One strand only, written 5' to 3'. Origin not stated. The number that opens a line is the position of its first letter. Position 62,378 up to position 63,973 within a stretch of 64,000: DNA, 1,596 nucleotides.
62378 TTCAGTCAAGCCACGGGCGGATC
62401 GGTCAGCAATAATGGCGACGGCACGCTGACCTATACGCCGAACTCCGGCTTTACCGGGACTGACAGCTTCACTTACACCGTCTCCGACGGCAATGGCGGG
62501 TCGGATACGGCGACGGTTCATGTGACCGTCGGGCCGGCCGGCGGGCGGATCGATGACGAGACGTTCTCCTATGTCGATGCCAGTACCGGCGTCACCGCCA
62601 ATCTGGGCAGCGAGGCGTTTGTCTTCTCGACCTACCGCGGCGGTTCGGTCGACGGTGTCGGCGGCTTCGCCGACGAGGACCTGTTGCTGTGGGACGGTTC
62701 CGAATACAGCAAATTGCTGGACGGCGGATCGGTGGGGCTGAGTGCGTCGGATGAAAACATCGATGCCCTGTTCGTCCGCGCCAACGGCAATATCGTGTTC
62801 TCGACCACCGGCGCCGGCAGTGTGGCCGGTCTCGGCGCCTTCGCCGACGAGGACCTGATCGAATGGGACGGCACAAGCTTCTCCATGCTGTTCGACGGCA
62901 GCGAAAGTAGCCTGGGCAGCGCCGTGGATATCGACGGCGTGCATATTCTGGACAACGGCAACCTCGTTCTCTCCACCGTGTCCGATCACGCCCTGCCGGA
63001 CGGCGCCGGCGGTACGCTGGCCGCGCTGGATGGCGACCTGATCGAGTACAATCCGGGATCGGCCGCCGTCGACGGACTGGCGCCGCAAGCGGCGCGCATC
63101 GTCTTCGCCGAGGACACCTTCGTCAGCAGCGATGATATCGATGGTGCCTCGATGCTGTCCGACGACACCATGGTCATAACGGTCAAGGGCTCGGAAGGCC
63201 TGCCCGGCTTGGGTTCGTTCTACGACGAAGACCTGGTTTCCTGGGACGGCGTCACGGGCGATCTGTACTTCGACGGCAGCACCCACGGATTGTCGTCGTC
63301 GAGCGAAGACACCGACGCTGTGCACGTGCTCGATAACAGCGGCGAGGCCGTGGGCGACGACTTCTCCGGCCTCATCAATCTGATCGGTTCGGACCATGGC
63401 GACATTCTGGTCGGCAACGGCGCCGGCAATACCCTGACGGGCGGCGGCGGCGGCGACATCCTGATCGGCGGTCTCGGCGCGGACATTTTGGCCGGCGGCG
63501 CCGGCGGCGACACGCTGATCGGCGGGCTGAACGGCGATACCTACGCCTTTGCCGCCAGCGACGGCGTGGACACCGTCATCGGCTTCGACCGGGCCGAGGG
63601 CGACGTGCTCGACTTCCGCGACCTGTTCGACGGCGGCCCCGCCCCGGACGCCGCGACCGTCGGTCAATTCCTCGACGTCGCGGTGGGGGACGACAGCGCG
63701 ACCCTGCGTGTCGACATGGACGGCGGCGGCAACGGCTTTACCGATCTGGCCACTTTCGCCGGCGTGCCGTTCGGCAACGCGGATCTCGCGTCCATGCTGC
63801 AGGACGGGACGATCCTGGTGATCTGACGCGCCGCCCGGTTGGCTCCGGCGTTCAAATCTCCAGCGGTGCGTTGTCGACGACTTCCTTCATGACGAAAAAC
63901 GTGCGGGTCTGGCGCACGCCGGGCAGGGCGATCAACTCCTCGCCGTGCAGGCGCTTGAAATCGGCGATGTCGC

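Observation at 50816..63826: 13-kb single gene: a kexin-like proprotein convertase fused to an RTX/VCBS giant adhesin-like T1SS substrate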

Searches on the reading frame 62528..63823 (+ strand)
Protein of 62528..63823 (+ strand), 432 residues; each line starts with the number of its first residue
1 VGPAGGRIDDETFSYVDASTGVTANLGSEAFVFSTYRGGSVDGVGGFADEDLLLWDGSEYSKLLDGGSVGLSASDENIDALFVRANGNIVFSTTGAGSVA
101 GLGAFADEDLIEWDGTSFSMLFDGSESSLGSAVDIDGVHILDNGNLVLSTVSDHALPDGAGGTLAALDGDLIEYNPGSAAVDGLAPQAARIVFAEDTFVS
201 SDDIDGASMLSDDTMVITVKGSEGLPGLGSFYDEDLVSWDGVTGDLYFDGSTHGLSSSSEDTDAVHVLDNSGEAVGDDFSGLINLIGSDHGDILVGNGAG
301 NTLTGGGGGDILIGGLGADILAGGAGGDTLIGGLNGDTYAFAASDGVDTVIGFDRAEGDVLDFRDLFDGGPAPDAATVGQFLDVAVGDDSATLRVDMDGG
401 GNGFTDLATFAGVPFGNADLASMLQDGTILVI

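Call 6: search_protein_families(library=ncbifam, proteins=[window:62600-63823:+], max_evalue=0.01)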
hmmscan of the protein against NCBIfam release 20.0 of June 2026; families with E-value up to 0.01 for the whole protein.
window:62600-63823:+ (408 aa): 6 families
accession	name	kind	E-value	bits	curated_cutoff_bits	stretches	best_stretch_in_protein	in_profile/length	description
TIGR03661.1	T1SS_VCA0849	domain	1.9e-08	35.4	17.6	1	324-404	1-89/91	type I secretion C-terminal target domain-containing protein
NF035945.1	Zn_serralysin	subfamily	3e-08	33.3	500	1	260-332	321-393/462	serralysin family metalloprotease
NF053766.1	ZapA_metallo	exception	3.2e-06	26.5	940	1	260-320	332-393/483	ZapA family metalloprotease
NF050046.1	PueAB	exception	8.8e-06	24.4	670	1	262-332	491-561/616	polyurethane esterase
NF033943.0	RTX_toxin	subfamily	7.6e-05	21.1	1000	1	237-341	722-824/930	RTX family hemolysin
NF033203.1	entero_EhxA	exception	0.0026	16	2000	1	253-342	769-857/997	enterohemolysin EhxA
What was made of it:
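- On RTX / T1SS substrates: TIGR03661 scores 35.4 bits against a cutoff of 17.6 at the extreme C-terminus (call 6).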

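Call 7: search_protein_families(library=pfam, proteins=[window:62600-63823:+], max_evalue=0.01)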
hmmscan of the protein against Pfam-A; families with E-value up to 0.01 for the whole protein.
window:62600-63823:+ (408 aa): 1 family
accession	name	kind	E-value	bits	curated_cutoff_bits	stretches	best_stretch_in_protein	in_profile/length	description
PF00353.25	HemolysinCabind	-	0.0024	18.3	23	1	280-314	1-35/36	RTX calcium-binding nonapeptide repeat (4 copies)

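Call 21: find_homologous_proteins(query=window:62528-63823:+, max_evalue=0.00001)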
Query window:62528-63823:+ (432 aa): 349 proteins with E <= 0.00001 among 8000 candidates; the best 120 are listed.
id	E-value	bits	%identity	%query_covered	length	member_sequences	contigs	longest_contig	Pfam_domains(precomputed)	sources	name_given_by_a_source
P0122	1.4e-59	221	42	24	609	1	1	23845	PF00353.26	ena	-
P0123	6.9e-45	172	53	15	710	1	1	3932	PF00353.26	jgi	jgi:Ca2+-binding RTX toxin-like protein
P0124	9.5e-38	149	44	26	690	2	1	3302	PF06594.18,PF00353.26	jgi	jgi:Ca2+-binding RTX toxin-like protein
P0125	3.2e-34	137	48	17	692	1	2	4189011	PF00353.26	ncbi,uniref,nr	ncbi:beta strand repeat-containing protein [Paremcibacter congregatus]|uniref:Calcium-binding protei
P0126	1.6e-32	131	51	17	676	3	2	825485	PF00353.26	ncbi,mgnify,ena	mgnify:CR=1 FL=1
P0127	2.7e-31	127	57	14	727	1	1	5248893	PF08548.18,PF00353.26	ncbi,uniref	ncbi:M10 family metallopeptidase C-terminal domain-containing protein [Roseomonas sp. CCTCC AB202317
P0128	5.0e-31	127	51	16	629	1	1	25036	PF00353.26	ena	-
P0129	1.2e-30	125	41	21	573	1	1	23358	PF00353.26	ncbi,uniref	ncbi:calcium-binding protein [Inquilinus sp. CA228]|uniref:calcium-binding protein n=1 Tax=Inquilinu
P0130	2.0e-30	125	55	13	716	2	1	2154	PF08548.18,PF00353.26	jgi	jgi:Ca2+-binding RTX toxin-like protein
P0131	2.7e-30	124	37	33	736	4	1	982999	PF00353.26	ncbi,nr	ncbi:MAG: calcium-binding protein [Burkholderiales bacterium]|nr:calcium-binding protein [Burkholder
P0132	5.1e-30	123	42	21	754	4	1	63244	PF00353.26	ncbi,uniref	ncbi:hypothetical protein AB4Z01_18215 [Inquilinus sp. YAF38]|uniref:hypothetical protein n=1 Tax=In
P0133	1.1e-29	122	44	19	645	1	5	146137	PF00353.26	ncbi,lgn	-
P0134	1.6e-29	122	38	74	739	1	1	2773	PF17963.8,PF17892.8,PF17803.8,PF10049.15,PF00353.26,PF09264.18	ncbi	-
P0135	1.1e-28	119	55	13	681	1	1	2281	PF00353.26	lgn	-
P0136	8.1e-28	116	37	53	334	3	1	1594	PF18277.7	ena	-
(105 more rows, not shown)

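Call 34: predict_structure(alignment_id=A2)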
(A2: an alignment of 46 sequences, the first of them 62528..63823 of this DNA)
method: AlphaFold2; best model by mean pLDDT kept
length: 432 residues; sequences in the alignment: 46
mean_pLDDT: 84.8   pTM: 0.66
mean pLDDT of the five models: 84.8, 81.7, 81.4, 81.1, 79.7
residues with pLDDT >= 90: 232; 70-90: 154; 50-70: 10; < 50: 36
segments of 3 or more residues with pLDDT < 50: 1-25, 271-281
pLDDT, mean of each block of 10 residues (from residue 1): 30 37 54 92 90 88 86 80 85 91 94 89 92 92 94 92 93 96 96 92 90 92 91 94 94 84 87 37 71 81 88 89 92 92 88 91 86 89 93 90 91 87 87 75
secondary structure, 60 per line:
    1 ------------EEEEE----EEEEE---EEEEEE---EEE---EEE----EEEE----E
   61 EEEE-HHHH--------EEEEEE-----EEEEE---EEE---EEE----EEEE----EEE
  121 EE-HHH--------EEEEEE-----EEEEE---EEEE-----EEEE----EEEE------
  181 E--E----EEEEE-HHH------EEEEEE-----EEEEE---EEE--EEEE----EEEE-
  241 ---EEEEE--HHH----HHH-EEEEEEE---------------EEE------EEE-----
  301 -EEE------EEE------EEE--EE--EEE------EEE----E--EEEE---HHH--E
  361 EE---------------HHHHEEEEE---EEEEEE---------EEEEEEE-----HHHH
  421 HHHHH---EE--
elements in order: E13-17 E22-26 E30-35 E39-41 E45-47 E52-55 E60-64 H66-69 E78-83 E89-93 E97-99 E103-105 E110-113 E118-122 E135-140 E146-150 E154-157 E163-166 E171-174 E189-193 E204-209 E215-219 E223-225 E228-231 E236-239 E244-248 E262-268 E284-286 E293-295 E302-304 E311-313 E320-322 E329-331 E338-340 E348-351 E360-362 H378-381 E382-386 E390-395 E405-411 H417-425

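Call 79: fold_search(model_id=the predicted structure, library=pdb)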
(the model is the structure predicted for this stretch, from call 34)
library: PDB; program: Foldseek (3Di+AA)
matches with E <= 10: 575; with E <= 0.001: 28
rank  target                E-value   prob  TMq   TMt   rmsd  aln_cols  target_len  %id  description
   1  3ott_B                4.0e-06  1.00  0.26  0.17   9.2       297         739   11  Crystal Structure of the extracellular domain of the putative one component system BT4673 from B. thetaiotaomicron (released 2011-08-10)
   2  5ojr_B                9.4e-06  1.00  0.21  0.27  13.6       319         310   10  YCF48 bound to D1 peptide (released 2018-08-08)
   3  3ott_A                1.1e-05  1.00  0.16  0.10  23.6       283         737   11  Crystal Structure of the extracellular domain of the putative one component system BT4673 from B. thetaiotaomicron (released 2011-08-10)
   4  3va6_A                2.7e-05  1.00  0.26  0.17   9.8       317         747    9  Crystal Structure of the extracellular domain of the putative hybrid two component system BT4673 from B. thetaiotaomic (released 2012-06-13)
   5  3va6_B                3.9e-05  1.00  0.25  0.17   9.8       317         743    9  Crystal Structure of the extracellular domain of the putative hybrid two component system BT4673 from B. thetaiotaomic (released 2012-06-13)
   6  5ojr_C                5.0e-05  1.00  0.22  0.28   9.7       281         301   10  YCF48 bound to D1 peptide (released 2018-08-08)
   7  5ojp_A                5.2e-05  1.00  0.21  0.26  10.1       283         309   10  YCF48 bound to D1 peptide (released 2018-08-08)
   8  9ya3_J                5.8e-05  1.00  0.28  0.47   6.1       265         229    8  Cryo-EM structure of the apical region of subpellicular microtubule (SPMT) from Toxoplasma gondii (8-nm repeat) (released 2025-12-03)
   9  2ml2_MODEL_1_A        7.8e-05  1.00  0.27  0.64   4.5       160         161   30  Solution Structure of AlgE6R2 subunit from the Azotobacter vinelandii Mannuronan C5-epimerase (released 2014-10-01)
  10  9ya3_K                8.2e-05  1.00  0.28  0.48   7.8       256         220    7  Cryo-EM structure of the apical region of subpellicular microtubule (SPMT) from Toxoplasma gondii (8-nm repeat) (released 2025-12-03)
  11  7onh_A                1.0e-04  1.00  0.24  0.30  14.6       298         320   13  Crystal structure of the computationally designed SAKe6BE-L3 protein (released 2022-12-14)
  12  5oj5_A                1.1e-04  0.99  0.21  0.27  14.0       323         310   10  YCF48 bound to D1 peptide (released 2018-08-08)
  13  5ojr_D                1.2e-04  1.00  0.21  0.27   9.7       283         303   11  YCF48 bound to D1 peptide (released 2018-08-08)
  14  7onh_B                1.5e-04  1.00  0.24  0.30  14.6       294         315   10  Crystal structure of the computationally designed SAKe6BE-L3 protein (released 2022-12-14)
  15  2ml1_MODEL_1_A        1.8e-04  1.00  0.25  0.65   4.9       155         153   31  Solution Structure of AlgE6R1 subunit from the Azotobacter vinelandii Mannuronan C5-epimerase (released 2014-10-01)
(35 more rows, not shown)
